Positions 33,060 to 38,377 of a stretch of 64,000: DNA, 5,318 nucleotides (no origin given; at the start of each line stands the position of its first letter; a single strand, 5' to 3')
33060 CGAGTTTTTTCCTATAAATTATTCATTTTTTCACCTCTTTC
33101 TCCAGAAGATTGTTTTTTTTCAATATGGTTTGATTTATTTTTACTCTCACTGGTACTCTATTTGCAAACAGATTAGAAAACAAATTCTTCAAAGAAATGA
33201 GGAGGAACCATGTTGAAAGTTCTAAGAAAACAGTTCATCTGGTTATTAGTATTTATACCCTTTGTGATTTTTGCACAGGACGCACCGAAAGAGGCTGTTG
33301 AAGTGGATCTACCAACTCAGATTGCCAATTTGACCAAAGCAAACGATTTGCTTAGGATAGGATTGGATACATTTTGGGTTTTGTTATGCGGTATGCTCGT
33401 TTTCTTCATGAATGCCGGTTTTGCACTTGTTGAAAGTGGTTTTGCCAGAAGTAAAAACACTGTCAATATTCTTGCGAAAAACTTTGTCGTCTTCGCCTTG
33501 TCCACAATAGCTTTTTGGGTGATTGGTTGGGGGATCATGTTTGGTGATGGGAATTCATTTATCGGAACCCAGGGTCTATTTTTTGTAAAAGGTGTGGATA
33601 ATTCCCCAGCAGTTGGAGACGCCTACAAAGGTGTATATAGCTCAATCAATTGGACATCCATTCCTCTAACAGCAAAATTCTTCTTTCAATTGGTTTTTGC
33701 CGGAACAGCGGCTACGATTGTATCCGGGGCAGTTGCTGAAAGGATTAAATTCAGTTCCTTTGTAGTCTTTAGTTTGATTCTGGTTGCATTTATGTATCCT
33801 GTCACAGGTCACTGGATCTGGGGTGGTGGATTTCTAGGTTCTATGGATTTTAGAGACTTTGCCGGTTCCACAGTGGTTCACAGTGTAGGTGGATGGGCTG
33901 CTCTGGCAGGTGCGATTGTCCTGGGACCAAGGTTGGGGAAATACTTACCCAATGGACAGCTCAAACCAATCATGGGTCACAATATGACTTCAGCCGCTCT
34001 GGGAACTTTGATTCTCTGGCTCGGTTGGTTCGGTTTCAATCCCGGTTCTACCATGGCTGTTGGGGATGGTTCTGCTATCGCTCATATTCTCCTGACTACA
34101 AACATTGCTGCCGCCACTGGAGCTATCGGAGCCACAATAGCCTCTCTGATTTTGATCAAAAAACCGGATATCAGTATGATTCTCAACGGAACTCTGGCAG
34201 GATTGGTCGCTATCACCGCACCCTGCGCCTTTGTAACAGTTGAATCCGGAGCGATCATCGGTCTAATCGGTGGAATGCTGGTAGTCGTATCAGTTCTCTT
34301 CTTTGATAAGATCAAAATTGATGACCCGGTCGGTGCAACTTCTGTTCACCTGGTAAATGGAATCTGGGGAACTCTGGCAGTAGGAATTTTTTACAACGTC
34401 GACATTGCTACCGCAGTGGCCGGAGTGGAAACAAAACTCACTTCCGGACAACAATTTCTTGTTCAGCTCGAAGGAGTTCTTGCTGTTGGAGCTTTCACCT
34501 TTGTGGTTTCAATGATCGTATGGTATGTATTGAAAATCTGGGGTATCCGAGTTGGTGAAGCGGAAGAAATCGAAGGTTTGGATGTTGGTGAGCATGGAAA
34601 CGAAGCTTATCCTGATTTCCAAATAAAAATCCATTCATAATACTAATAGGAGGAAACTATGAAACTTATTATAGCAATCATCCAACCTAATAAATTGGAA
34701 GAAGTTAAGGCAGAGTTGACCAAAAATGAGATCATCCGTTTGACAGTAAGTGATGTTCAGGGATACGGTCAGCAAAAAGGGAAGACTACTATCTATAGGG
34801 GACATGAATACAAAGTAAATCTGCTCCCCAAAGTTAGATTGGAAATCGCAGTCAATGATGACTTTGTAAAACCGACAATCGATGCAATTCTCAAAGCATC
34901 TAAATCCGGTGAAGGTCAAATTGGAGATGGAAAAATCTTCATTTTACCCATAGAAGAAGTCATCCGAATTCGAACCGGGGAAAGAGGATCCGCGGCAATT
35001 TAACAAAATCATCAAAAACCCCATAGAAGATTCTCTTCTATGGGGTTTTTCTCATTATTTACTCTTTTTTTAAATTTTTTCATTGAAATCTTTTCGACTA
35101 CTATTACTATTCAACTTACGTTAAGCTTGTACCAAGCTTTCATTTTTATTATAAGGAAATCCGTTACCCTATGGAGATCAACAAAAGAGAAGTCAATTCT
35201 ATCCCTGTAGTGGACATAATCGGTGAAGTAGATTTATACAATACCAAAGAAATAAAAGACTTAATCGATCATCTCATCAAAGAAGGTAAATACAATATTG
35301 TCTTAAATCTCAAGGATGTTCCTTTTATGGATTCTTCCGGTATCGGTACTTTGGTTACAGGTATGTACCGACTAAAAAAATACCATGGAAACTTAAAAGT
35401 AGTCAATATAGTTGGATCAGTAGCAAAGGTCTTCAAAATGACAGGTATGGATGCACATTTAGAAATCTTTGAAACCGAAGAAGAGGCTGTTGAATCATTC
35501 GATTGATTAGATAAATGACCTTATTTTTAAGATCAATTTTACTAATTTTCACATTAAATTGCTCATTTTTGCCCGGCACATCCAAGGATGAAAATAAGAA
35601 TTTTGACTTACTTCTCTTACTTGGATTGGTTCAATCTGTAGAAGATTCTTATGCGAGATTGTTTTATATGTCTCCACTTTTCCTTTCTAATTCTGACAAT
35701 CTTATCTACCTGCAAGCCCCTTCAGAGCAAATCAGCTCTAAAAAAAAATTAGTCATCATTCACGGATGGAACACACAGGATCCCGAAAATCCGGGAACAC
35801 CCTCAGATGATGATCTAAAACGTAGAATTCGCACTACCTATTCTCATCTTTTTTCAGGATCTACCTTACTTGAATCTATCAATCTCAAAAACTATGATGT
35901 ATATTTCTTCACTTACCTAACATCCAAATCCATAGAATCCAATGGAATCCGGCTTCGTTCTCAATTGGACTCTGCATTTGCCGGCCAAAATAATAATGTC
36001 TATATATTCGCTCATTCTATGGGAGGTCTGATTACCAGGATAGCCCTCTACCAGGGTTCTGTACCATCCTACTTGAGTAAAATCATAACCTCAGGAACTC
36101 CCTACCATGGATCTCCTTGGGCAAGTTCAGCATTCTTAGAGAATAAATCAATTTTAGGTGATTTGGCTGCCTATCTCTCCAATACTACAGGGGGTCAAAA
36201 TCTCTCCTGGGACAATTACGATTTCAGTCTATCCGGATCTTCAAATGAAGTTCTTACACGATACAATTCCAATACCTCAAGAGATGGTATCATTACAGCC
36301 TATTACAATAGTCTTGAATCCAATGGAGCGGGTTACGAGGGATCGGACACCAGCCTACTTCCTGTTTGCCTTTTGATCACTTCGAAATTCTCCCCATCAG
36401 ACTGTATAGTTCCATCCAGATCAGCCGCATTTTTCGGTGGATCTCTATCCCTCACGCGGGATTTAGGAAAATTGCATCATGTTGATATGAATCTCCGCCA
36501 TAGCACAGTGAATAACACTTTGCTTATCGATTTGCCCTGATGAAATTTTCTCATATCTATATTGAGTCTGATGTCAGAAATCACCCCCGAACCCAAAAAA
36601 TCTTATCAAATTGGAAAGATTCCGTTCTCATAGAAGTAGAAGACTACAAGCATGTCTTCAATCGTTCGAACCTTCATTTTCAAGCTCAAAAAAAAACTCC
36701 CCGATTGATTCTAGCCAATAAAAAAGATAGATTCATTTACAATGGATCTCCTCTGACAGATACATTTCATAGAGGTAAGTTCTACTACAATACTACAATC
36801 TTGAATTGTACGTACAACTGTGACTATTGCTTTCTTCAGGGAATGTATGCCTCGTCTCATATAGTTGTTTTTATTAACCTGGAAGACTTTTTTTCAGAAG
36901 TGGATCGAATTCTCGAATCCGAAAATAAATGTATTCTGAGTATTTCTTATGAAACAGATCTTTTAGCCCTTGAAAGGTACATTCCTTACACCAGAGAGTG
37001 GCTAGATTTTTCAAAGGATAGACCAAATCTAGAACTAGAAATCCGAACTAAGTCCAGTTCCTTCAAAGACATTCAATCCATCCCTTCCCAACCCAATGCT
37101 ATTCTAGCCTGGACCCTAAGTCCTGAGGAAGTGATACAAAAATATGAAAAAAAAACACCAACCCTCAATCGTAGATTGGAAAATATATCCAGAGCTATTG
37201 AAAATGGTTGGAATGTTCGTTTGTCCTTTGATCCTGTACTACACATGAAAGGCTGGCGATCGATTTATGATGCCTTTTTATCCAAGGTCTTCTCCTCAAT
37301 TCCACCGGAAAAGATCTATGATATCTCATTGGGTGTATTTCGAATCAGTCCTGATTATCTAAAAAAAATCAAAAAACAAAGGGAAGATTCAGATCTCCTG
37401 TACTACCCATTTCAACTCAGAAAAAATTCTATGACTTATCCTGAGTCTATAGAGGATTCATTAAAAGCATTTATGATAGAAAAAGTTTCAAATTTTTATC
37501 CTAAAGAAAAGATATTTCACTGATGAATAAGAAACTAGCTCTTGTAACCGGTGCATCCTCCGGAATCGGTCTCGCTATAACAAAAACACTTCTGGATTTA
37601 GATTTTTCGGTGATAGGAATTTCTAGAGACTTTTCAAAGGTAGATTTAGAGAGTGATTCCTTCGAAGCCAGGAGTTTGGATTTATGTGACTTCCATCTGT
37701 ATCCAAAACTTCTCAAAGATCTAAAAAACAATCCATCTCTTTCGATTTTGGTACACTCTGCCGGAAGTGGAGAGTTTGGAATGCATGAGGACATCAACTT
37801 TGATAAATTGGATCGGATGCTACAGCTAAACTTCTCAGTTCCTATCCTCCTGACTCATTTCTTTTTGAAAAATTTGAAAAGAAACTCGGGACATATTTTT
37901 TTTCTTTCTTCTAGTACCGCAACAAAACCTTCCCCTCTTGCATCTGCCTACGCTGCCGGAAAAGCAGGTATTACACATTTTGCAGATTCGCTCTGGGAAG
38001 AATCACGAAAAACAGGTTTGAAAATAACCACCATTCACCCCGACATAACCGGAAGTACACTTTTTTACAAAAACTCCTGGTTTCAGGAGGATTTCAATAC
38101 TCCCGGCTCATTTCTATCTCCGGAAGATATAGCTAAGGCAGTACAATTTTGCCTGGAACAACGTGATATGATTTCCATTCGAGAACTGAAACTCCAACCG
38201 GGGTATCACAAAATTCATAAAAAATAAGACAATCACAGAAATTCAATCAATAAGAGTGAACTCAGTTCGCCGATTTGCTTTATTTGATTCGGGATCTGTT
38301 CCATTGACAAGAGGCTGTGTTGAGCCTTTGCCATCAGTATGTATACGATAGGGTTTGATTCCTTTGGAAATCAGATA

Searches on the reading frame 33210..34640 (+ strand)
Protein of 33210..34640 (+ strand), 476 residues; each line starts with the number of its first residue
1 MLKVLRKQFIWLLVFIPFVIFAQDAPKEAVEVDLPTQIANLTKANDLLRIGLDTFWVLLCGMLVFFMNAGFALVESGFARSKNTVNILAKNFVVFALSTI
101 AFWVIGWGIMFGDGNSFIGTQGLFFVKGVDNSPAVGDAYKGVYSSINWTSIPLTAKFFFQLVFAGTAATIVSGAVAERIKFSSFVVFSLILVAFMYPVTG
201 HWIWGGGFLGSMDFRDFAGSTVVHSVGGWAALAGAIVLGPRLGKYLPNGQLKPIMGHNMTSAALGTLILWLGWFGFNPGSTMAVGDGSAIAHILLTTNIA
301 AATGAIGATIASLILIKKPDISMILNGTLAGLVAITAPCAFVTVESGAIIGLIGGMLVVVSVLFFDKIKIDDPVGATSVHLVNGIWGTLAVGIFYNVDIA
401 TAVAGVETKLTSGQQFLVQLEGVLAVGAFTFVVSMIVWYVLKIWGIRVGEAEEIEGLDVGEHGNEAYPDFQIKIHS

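Call 54: search_protein_families(library=pfam, proteins=[window:33210-34640:+], max_evalue=0.001)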
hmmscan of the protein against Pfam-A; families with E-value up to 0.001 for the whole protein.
window:33210-34640:+ (476 aa): 1 family
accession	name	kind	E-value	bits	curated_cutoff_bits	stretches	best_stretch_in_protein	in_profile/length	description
PF00909.26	Ammonium_transp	-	1.5e-116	389.8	23.2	1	56-467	2-399/399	Ammonium Transporter Family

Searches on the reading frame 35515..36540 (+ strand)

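Call 54: search_protein_families(library=pfam, proteins=[window:35515-36540:+], max_evalue=0.001)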
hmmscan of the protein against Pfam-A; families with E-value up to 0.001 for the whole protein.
window:35515-36540:+ (341 aa): 3 families
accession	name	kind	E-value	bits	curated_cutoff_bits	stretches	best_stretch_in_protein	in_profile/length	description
PF07819.20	PGAP1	-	6.8e-06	26.4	24.3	1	157-207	88-139/233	PGAP1-like alpha/beta domain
PF02450.21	LCAT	-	1.3e-05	25.1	21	1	146-208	107-173/392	Lecithin:cholesterol acyltransferase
PF24096.1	DUF7379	-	0.00093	19.6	33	0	117-206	26-121/191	Domain of unknown function (DUF7379)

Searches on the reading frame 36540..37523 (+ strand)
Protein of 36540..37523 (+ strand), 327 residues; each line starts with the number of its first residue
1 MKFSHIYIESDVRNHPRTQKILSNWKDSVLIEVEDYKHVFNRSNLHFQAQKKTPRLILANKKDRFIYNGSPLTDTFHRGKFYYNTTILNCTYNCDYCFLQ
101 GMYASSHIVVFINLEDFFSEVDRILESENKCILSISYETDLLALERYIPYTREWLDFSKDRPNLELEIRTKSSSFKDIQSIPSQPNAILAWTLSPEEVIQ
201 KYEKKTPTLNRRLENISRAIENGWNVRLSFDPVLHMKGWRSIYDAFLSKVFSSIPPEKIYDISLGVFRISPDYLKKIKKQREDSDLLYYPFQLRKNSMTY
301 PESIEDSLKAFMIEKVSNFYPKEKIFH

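Call 54: search_protein_families(library=pfam, proteins=[window:36540-37523:+], max_evalue=0.001)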
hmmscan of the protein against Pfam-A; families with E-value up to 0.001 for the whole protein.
window:36540-37523:+ (327 aa): 2 families
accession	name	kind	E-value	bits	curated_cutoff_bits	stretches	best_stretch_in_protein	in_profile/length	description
PF20903.3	SPL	-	2.3e-14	53.5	27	1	89-267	86-267/338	Spore photoproduct lyase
PF04055.27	Radical_SAM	-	0.00016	22.3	29.5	1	88-229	5-146/166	Radical SAM superfamily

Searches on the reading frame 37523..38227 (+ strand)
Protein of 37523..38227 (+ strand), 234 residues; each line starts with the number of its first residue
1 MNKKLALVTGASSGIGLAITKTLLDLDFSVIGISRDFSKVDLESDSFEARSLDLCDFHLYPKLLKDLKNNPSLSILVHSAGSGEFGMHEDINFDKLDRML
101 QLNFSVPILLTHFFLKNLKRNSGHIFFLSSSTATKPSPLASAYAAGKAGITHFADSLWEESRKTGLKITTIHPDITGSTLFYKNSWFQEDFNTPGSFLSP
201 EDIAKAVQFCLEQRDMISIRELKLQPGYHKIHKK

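Call 54: search_protein_families(library=pfam, proteins=[window:37523-38227:+], max_evalue=0.001)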
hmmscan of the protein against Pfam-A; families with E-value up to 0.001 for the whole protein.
window:37523-38227:+ (234 aa): 3 families
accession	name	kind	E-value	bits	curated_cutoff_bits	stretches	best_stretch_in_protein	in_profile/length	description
PF00106.31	adh_short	-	2.5e-29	102.6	26.6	1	4-180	1-186/195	short chain dehydrogenase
PF13561.12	adh_short_C2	-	3e-12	47.1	27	1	10-212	1-218/236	Enoyl-(Acyl carrier protein) reductase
PF08659.16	KR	-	4.4e-07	30.4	22.6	1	7-172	4-174/180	KR domain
